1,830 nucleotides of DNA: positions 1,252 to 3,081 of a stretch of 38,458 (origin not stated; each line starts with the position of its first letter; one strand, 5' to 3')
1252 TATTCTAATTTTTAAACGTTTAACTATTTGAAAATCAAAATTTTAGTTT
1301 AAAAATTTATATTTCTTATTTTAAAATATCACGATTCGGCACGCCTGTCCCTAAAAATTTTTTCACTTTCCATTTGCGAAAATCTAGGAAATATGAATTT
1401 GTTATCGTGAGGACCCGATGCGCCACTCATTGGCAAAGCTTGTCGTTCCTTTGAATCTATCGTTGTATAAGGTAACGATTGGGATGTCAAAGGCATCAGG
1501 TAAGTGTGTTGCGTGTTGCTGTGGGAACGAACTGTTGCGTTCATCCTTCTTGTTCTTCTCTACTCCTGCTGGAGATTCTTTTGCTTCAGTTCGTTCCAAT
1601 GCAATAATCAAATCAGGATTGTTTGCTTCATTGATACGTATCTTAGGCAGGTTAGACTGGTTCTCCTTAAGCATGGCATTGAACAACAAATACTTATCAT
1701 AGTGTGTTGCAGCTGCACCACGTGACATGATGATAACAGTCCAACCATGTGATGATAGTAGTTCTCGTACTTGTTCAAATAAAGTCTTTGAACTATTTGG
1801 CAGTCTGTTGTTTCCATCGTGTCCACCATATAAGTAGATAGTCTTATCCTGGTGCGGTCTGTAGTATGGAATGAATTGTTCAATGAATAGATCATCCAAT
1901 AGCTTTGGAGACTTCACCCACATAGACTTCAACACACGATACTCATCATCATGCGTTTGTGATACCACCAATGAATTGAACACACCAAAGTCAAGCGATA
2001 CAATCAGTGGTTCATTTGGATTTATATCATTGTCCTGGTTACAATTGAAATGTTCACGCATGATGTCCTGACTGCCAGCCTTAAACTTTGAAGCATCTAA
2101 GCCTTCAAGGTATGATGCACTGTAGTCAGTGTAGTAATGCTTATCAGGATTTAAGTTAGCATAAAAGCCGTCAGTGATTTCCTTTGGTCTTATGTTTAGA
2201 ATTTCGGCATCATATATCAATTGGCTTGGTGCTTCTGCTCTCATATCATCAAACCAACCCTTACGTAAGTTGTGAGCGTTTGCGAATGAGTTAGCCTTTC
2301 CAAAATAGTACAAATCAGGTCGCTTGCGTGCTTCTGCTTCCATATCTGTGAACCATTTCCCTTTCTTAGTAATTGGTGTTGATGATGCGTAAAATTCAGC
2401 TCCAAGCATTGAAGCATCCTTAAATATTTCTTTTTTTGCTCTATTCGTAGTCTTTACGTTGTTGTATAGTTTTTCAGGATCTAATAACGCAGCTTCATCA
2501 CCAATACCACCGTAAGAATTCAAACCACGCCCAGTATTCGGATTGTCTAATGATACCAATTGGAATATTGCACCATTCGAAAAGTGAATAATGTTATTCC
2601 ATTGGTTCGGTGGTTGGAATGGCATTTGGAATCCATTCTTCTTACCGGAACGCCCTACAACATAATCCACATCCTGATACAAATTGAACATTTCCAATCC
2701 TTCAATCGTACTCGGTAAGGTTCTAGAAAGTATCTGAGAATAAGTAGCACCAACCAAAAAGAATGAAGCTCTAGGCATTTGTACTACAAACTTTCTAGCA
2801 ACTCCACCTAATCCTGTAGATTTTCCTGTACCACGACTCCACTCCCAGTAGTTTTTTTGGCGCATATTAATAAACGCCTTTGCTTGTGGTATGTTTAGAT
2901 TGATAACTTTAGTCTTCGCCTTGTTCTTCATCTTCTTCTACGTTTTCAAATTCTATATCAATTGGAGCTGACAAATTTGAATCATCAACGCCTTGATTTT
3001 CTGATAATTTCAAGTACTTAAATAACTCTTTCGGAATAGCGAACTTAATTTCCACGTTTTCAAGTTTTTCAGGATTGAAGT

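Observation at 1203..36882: Invariant 11-mer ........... occurs six times, always intergenic and co-oriented with the genes, three times exactly 29 nt before an ATG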

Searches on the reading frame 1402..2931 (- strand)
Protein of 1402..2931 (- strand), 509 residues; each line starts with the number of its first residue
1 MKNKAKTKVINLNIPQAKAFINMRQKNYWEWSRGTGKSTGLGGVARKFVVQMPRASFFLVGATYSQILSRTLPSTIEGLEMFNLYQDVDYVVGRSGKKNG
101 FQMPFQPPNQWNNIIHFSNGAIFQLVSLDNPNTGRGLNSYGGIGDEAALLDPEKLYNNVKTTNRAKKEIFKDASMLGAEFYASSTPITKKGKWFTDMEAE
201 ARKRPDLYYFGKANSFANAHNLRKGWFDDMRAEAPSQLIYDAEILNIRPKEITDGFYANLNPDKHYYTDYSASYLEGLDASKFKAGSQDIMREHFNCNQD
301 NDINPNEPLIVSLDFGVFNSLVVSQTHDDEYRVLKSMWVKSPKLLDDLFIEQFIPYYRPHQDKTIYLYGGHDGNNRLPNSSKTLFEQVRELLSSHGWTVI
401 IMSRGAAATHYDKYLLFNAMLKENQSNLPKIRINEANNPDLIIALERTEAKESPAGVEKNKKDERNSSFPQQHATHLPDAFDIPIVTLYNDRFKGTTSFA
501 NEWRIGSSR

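Call 9: search_protein_families(library=phrogs, proteins=[window:1402-2931:-], max_evalue=0.001)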
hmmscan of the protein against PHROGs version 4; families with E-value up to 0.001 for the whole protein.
window:1402-2931:- (509 aa): 2 families
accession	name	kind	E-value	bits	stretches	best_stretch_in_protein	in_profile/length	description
phrog_2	-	head and packaging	1.7e-16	61.2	1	8-349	262-518/807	terminase large subunit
phrog_9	-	head and packaging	0.00097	19.1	0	112-166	295-348/812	terminase large subunit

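Call 11: find_related_loci(query=window:1402-2931:-, collection=viral_contigs, flank=10000)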
Query window:1402-2931:- (509 aa) in viral_contigs; peptide patterns used: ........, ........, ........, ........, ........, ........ (x = any residue, [..] = any of these).
52 stretches matched a pattern; 49 encode a relative of the query (tblastn E <= 1e-3); 49 distinct loci.
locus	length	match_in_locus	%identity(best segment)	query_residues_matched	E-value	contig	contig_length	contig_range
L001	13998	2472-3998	96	1-509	0e+0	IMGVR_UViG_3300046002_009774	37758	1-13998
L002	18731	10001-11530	83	1-509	0e+0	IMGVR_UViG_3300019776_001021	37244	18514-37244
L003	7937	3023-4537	84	1-505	0e+0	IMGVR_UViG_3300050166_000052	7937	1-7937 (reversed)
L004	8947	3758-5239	78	4-505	0e+0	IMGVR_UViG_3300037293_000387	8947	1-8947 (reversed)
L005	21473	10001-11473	77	10-508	0e+0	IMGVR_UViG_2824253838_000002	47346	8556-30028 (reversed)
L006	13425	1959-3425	74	12-508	0e+0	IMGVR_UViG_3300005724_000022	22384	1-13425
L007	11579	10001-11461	75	3-498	0e+0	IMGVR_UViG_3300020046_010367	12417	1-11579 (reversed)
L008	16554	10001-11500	73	1-508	0e+0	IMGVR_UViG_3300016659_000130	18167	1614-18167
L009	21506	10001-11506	73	6-507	0e+0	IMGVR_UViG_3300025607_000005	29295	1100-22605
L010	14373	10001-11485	70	5-507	0e+0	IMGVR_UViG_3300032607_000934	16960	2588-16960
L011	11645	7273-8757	70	5-507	0e+0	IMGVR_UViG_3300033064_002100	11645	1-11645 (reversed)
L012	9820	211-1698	71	5-508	0e+0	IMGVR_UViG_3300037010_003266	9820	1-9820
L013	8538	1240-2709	70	8-505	0e+0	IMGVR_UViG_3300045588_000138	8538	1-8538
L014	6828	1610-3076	70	8-505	0e+0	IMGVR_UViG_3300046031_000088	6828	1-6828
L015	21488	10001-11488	67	5-508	0e+0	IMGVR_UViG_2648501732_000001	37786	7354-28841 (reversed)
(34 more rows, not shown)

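Call 12: search_dna_similar(query=window:1402-2931:-, collection=phages, mode=protein, max_rows=30)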
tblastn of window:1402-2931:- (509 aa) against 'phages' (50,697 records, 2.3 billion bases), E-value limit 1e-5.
Records with a match: 48; places in all: 48; records where one place covers at least 80% of the query: 20.
Best place of each record, by identity: <60% 48.
By first word of the organism name: Porphyromonas 18; Flavobacterium 13; Cellulophaga 9; Bacteriophage 4; Polaribacter 2; Microcystis 2.
By host as written in the record: Cellulophaga sp. HaHaR_3_176 9; - 4; Polaribacter sp. AHE13PA 2; Microcystis sp. 2; Flavobacterium psychrophilum MH1 2; Flavobacterium psychrophilum T23 2; Flavobacterium psychrophilum A2 2; Flavobacterium psychrophilum strain MH1 2; and 21 more.
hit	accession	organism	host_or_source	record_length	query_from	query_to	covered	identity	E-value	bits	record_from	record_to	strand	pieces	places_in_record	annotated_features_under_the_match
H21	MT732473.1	Polaribacter phage Leef_1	Polaribacter sp. AHE13PA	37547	8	493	95%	49.8%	1e-148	476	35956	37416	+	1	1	hypothetical protein (x2)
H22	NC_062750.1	Polaribacter phage Leef_1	Polaribacter sp. AHE13PA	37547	8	493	95%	49.8%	1e-148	476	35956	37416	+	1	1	hypothetical protein (x2)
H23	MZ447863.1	Microcystis phage Mea-Yong924-1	Microcystis sp.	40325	8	482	93%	30.2%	1e-55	207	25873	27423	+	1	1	terminase large subunit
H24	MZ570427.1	Microcystis phage Mae-Yong924-2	Microcystis sp.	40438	8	482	93%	30.2%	1e-55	207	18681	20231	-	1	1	terminase large subunit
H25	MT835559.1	Bacteriophage sp.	human fecal samples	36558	28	498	92%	27.2%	1e-15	141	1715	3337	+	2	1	record has no annotation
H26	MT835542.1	Bacteriophage sp.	human fecal samples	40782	32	482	89%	26.3%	2e-38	155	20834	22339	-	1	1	record has no annotation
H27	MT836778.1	Bacteriophage sp.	human fecal samples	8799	1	420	75%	30.9%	6e-14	137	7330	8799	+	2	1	record has no annotation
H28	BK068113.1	Porphyromonas phage phage032a_KCOM2801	Porphyromonas gingivalis KCOM 2801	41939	36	495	90%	24.5%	2e-18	95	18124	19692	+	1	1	terminase LSU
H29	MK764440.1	Flavobacterium phage FPSV-F7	Flavobacterium psychrophilum 990512-1/1B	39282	26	480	89%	23.7%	6e-18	94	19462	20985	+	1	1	hypothetical protein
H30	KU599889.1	Flavobacterium phage 1H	Flavobacterium psychrophilum MH1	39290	26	480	89%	23.7%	6e-18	94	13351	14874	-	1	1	hypothetical protein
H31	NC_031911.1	Flavobacterium phage 1H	Flavobacterium psychrophilum MH1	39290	26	480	89%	23.7%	6e-18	94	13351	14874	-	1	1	hypothetical protein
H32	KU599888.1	Flavobacterium phage 23T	Flavobacterium psychrophilum T23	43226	26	480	89%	23.7%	6e-18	94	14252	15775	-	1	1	hypothetical protein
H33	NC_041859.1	Flavobacterium phage 23T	Flavobacterium psychrophilum T23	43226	26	480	89%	23.7%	6e-18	94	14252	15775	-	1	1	hypothetical protein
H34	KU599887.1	Flavobacterium phage 2A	Flavobacterium psychrophilum A2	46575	26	480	89%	23.7%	6e-18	94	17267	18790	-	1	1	hypothetical protein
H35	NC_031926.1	Flavobacterium phage 2A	Flavobacterium psychrophilum A2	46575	26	480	89%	23.7%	6e-18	94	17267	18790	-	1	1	hypothetical protein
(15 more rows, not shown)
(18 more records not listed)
